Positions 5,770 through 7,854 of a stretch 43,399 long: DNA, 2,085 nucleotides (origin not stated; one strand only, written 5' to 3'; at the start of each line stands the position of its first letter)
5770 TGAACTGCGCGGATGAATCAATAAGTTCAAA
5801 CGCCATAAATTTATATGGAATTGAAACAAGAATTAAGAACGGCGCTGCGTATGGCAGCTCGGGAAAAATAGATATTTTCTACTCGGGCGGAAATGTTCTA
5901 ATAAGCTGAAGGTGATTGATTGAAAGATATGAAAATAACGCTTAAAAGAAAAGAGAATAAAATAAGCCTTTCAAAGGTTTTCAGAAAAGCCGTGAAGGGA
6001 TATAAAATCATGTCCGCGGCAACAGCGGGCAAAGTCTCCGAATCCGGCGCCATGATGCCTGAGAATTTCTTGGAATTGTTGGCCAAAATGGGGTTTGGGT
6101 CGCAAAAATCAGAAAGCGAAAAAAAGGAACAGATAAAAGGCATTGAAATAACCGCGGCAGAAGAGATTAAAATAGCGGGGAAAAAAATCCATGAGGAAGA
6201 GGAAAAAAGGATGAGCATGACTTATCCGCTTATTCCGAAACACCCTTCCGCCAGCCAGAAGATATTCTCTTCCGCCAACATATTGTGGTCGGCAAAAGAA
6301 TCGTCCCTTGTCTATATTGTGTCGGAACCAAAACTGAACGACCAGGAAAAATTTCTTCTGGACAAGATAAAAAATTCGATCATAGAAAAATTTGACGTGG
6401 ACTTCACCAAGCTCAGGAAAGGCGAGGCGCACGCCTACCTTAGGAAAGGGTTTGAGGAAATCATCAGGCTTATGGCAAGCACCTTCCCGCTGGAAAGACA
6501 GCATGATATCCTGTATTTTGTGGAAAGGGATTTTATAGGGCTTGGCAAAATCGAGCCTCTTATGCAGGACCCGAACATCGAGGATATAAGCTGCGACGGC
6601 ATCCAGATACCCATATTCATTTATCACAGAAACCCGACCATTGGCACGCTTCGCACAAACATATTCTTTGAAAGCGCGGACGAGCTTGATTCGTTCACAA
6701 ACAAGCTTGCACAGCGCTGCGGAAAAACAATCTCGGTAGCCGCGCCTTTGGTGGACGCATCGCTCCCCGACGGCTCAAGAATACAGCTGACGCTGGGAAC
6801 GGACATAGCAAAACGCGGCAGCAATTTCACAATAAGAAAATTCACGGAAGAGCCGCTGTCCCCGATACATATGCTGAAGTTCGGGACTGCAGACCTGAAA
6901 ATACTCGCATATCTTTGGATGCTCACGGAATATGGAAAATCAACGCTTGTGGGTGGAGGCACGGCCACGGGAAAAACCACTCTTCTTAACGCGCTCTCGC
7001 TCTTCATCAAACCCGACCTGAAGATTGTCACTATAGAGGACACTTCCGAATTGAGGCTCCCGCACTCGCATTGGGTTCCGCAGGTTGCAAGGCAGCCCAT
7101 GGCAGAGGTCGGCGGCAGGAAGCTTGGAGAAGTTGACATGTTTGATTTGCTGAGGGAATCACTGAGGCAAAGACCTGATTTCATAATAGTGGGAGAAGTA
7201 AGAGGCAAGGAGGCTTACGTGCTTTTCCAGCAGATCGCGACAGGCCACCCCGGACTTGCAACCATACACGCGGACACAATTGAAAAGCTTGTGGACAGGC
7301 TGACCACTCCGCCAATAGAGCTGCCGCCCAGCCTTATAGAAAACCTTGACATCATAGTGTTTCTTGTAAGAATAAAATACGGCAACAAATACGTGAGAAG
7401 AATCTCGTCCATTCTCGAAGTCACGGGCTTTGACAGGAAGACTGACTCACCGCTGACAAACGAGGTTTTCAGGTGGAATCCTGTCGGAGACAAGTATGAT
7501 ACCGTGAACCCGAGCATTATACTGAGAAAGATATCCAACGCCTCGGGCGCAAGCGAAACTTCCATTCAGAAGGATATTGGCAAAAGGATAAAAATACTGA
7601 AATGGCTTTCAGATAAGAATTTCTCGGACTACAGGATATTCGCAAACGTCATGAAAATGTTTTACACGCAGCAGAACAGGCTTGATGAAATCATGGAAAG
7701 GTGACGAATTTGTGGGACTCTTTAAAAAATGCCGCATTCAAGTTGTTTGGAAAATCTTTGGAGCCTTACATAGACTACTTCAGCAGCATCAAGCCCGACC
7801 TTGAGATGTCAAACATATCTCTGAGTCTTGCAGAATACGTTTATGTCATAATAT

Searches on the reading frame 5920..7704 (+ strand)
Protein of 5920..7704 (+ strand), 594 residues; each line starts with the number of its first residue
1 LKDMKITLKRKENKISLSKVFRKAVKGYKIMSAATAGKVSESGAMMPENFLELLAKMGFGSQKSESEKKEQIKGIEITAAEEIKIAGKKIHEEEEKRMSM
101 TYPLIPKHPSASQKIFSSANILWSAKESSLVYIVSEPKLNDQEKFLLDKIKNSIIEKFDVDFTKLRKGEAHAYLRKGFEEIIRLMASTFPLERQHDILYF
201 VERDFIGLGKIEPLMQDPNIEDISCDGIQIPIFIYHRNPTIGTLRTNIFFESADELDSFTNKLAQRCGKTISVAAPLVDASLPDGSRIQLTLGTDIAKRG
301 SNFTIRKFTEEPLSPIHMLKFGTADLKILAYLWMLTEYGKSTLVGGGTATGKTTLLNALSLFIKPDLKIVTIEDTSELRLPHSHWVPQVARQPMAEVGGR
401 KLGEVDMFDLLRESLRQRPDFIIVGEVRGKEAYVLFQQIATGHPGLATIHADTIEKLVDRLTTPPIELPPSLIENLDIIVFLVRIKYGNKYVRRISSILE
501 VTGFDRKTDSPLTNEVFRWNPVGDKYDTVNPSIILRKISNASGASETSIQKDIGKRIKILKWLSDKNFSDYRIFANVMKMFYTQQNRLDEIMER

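Call 10: search_protein_families(library=pfam, proteins=[window:5920-7704:+])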
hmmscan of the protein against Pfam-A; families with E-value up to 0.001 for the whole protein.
window:5920-7704:+ (594 aa): 2 families
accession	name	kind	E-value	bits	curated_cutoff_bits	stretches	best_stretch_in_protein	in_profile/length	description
PF00437.27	T2SSE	-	7.4e-33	114.1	24.9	1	250-463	40-257/370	Type II/IV secretion system protein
PF23989.1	PilB3_C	-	4.4e-05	24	27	1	530-586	8-64/83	PilB3-like, C-terminal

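Call 11: search_protein_families(library=ncbifam, proteins=[window:5920-7704:+])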
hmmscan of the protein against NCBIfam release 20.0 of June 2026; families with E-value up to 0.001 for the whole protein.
window:5920-7704:+ (594 aa): 17 families
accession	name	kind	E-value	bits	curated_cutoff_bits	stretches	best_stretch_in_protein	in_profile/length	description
NF058587.1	archaellum_moto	equivalog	2e-126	422.9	550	1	122-583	44-519/527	archaellum flagellar ATPase motor FlaI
NF053672.1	bindosome_BasE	exception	7.1e-62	209.8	1000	1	124-584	56-510/512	bindosome assembly system ATPase subunit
TIGR03819.1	heli_sec_ATPase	hypoth_equivalog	7.9e-49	166.7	373.15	1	200-462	44-298/340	TadA family conjugal transfer-associated ATPase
TIGR02788.1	VirB11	equivalog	1.4e-35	122.9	249.95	2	332-462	137-263/308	P-type DNA transfer ATPase VirB11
NF010475.0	PRK13900.1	equivalog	8.5e-31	107.2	389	1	330-495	151-322/333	type IV secretion system ATPase VirB11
TIGR02782.1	TrbB_P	equivalog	1.5e-29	103.2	304.55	1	256-506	54-298/303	P-type conjugative transfer ATPase TrbB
NF010469.0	PRK13894.1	subfamily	2e-25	89.8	508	1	260-505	71-311/320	conjugal transfer ATPase TrbB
NF010425.0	PRK13851.1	equivalog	3.4e-19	68.9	461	1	341-451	164-270/344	type IV secretion system protein VirB11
NF010407.0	PRK13833.1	subfamily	5.1e-19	68.9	499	1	341-506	146-305/323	conjugal transfer protein TrbB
NF041000.1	ATPase_ComGA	equivalog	2e-13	50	300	1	342-463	131-244/267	competence type IV pilus ATPase ComGA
TIGR02533.1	type_II_gspE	equivalog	2e-12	46.5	630.25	1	342-463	246-358/486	type II secretion system ATPase GspE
TIGR02525.1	plasmid_TraJ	equivalog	6.7e-12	45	368.3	1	342-470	152-279/372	plasmid transfer ATPase TraJ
TIGR01420.1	pilT_fam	subfamily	8.5e-12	44.9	319.1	1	342-462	125-240/343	PilT/PilU family type 4a pilus ATPase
TIGR02538.1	type_IV_pilB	equivalog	1.6e-11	43.5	675.65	1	341-462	318-430/564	type IV-A pilus assembly ATPase PilB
NF007755.0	PRK10436.1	equivalog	1.3e-09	37.3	617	1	315-462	195-333/465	type II secretion system protein GspE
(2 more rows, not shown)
